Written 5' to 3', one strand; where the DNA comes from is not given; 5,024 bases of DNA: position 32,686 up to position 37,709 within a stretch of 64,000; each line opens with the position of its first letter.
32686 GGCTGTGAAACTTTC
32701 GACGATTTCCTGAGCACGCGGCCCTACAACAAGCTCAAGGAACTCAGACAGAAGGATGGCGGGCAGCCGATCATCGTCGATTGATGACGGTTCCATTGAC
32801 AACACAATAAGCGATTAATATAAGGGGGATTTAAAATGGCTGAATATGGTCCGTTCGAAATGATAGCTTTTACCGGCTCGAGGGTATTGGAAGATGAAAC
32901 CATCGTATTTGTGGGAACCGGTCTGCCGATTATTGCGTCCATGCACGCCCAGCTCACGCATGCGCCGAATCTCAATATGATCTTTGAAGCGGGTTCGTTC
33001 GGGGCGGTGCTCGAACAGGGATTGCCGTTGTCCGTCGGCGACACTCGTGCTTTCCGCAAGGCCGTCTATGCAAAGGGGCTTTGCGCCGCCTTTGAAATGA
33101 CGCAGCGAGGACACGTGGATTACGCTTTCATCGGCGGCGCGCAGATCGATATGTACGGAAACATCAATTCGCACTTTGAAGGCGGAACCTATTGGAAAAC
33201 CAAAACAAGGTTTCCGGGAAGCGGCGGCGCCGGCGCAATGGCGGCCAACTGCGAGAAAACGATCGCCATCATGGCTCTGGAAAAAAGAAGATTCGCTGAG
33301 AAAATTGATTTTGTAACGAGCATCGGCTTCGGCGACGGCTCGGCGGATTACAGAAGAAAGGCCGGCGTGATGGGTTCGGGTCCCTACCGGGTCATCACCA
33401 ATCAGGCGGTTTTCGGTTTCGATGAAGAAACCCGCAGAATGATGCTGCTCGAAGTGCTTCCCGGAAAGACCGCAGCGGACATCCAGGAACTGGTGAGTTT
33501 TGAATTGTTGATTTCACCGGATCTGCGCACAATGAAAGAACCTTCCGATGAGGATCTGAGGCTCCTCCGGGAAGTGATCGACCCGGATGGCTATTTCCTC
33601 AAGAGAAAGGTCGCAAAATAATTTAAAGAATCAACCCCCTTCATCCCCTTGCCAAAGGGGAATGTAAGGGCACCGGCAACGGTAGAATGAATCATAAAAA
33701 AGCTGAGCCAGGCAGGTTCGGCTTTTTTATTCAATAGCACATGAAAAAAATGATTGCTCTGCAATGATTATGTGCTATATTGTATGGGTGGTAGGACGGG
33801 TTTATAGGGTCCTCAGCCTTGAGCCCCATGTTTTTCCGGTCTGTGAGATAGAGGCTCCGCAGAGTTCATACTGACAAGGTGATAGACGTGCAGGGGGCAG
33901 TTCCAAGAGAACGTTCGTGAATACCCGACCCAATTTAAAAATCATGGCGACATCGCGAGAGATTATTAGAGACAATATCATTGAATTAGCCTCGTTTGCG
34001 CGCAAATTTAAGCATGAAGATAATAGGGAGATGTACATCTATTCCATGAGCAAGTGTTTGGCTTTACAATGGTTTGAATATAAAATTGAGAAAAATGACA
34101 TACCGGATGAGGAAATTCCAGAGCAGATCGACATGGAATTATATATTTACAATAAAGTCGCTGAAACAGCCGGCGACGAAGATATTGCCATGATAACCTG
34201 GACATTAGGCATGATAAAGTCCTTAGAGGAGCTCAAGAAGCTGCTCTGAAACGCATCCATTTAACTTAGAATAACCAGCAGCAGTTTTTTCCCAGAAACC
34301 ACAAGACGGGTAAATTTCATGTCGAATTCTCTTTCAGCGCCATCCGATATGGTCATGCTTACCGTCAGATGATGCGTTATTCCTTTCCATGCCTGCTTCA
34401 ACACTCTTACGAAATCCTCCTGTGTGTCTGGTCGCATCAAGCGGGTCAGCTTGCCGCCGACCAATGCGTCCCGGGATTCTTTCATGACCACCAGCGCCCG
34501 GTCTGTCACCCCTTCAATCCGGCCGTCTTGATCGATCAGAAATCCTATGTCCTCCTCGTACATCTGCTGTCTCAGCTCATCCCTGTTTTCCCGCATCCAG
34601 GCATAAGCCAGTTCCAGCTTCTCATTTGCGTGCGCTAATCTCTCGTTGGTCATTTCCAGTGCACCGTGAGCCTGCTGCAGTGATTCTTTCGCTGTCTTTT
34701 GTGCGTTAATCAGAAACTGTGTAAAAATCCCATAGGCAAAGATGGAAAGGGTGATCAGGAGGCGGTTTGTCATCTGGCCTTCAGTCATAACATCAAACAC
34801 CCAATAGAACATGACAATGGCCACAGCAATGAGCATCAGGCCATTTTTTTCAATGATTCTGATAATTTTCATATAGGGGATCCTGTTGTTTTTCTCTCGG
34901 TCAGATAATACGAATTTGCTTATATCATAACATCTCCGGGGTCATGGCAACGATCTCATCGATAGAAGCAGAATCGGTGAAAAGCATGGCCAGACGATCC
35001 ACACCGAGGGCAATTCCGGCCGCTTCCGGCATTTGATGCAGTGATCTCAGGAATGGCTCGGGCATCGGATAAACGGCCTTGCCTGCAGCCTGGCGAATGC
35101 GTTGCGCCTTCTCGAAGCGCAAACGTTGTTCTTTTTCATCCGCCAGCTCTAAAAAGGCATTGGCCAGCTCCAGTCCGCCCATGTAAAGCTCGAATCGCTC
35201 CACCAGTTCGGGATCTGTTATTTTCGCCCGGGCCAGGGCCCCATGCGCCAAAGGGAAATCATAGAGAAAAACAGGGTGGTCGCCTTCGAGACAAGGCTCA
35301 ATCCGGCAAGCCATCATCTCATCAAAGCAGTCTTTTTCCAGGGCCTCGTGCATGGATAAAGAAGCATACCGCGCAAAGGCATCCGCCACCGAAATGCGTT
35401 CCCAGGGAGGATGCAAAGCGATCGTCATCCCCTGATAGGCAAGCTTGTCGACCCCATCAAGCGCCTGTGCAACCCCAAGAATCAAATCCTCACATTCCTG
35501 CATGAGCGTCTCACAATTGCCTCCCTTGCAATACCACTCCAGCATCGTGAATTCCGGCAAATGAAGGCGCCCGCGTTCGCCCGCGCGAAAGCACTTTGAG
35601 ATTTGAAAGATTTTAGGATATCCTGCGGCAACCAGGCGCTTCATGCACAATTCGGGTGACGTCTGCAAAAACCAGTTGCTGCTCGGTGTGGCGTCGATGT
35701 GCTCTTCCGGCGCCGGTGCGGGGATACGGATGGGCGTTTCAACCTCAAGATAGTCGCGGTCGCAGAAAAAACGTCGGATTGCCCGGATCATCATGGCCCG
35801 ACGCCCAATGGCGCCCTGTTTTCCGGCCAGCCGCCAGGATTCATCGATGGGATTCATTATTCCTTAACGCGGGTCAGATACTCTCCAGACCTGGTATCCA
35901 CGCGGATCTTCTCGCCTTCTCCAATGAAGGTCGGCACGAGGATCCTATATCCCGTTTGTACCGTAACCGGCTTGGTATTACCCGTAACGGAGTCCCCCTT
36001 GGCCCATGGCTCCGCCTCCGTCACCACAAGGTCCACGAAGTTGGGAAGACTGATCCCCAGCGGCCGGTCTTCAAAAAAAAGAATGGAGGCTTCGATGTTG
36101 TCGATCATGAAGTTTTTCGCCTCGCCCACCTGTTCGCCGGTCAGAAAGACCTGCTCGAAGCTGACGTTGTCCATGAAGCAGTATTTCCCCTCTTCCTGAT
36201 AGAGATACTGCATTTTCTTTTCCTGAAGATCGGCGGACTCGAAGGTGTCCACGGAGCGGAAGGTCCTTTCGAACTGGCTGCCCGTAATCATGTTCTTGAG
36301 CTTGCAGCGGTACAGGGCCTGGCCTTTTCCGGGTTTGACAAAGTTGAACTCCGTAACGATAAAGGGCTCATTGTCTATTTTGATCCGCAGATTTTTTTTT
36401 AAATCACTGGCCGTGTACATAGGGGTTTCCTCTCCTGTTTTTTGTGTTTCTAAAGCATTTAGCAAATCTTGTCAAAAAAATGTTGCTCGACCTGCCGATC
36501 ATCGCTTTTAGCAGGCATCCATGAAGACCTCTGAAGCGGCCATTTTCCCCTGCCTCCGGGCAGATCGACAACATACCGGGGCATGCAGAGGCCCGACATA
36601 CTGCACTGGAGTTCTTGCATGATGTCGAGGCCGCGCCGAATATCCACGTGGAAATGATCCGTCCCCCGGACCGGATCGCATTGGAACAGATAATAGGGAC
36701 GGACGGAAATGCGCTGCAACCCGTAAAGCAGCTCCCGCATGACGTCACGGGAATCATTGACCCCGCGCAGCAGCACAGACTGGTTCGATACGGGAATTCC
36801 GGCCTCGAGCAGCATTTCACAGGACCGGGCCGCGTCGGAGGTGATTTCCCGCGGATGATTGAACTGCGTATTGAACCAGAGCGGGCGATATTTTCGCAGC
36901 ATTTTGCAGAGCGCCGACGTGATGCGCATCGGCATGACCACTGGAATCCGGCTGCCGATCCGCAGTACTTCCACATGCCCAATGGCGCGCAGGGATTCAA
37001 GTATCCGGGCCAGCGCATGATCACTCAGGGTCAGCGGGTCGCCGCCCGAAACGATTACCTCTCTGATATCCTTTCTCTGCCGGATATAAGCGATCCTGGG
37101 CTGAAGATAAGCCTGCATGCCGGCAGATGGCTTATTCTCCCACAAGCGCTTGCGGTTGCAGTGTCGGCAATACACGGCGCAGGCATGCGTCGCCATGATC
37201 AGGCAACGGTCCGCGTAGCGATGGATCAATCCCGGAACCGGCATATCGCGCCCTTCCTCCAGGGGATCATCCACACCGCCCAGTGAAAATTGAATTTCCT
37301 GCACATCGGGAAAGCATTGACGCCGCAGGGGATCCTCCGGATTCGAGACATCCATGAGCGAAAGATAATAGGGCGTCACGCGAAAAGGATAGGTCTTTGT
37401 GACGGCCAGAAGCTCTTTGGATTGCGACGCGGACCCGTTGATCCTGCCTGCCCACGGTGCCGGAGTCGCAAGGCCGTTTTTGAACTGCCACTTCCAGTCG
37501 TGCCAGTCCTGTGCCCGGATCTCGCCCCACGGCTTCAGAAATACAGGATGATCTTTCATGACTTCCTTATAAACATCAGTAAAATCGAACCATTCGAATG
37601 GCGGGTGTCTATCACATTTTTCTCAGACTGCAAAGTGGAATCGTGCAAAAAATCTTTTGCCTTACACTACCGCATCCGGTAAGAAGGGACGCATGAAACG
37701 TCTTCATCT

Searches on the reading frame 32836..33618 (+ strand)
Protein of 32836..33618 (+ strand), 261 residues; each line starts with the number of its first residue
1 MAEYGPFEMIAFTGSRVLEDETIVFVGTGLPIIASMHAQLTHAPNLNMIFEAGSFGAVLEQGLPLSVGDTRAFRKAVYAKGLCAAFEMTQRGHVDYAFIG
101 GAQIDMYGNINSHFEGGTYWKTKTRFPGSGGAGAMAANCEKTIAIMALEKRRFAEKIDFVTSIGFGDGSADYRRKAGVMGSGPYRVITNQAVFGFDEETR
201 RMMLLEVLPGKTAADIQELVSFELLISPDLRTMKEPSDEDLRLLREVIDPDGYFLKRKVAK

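Call 22: search_protein_families(library=pfam, proteins=[window:32836-33618:+], max_evalue=0.00001)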
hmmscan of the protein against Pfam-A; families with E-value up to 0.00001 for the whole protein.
window:32836-33618:+ (261 aa): 1 family
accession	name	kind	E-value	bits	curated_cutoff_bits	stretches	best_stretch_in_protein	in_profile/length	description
PF01144.29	CoA_trans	-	3.8e-21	75.9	23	1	8-218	2-216/217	Coenzyme A transferase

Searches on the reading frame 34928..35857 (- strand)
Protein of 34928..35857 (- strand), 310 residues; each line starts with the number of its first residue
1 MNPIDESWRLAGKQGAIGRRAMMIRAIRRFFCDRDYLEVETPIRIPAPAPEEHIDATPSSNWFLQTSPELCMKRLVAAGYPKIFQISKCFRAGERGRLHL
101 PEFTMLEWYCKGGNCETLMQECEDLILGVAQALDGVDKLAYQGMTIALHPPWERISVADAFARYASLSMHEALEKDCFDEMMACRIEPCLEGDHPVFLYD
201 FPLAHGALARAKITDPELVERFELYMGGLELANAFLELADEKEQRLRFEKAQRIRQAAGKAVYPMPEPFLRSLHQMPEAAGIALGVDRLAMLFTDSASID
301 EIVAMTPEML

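Call 38: search_protein_families(library=pfam, proteins=[window:34928-35857:-], max_evalue=0.00001)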
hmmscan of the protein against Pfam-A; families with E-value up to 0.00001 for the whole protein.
window:34928-35857:- (310 aa): 1 family
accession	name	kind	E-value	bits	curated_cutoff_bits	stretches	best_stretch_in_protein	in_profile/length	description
PF00152.25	tRNA-synt_2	-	1.8e-49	169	25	1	17-304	22-303/308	tRNA synthetases class II (D, K and N)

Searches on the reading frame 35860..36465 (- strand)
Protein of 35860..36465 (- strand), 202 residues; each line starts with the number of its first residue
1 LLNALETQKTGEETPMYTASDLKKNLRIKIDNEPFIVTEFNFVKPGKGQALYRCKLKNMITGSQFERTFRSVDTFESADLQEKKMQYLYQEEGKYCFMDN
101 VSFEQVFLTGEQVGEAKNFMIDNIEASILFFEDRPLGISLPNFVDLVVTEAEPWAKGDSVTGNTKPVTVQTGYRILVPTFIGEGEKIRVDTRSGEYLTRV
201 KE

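Call 38: search_protein_families(library=pfam, proteins=[window:35860-36465:-], max_evalue=0.00001)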
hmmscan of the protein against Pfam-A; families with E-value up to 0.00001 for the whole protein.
window:35860-36465:- (202 aa): 3 families
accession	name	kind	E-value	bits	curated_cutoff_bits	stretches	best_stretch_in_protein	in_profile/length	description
PF08207.18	EFP_N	-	5.4e-25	87.6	23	1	18-75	1-58/58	Elongation factor P (EF-P) KOW-like domain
PF09285.17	Elong-fact-P_C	-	4.2e-23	81.2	25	1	144-199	1-56/56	Elongation factor P, C-terminal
PF01132.26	EFP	-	4.4e-19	68.6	27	1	83-136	1-54/54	Elongation factor P (EF-P) OB domain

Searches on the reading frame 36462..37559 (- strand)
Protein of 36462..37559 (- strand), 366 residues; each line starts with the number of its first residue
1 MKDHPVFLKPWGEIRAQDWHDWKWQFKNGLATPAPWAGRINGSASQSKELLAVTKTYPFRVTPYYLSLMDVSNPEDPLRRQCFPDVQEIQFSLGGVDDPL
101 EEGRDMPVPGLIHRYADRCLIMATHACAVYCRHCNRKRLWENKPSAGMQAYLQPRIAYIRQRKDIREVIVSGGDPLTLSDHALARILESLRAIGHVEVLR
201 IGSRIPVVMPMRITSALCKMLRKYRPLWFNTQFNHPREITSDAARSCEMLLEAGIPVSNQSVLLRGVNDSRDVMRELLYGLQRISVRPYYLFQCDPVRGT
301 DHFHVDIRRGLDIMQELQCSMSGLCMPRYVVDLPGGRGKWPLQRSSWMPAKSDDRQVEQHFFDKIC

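Call 38: search_protein_families(library=pfam, proteins=[window:36462-37559:-], max_evalue=0.00001)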
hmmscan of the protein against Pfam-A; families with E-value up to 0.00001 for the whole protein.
window:36462-37559:- (366 aa): 2 families
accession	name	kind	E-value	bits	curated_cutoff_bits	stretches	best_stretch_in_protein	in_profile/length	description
PF04055.27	Radical_SAM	-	3.1e-10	40.9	29.5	1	124-271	4-158/166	Radical SAM superfamily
PF13353.11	Fer4_12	-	3.9e-06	27.6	22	1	123-192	11-79/137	4Fe-4S single cluster domain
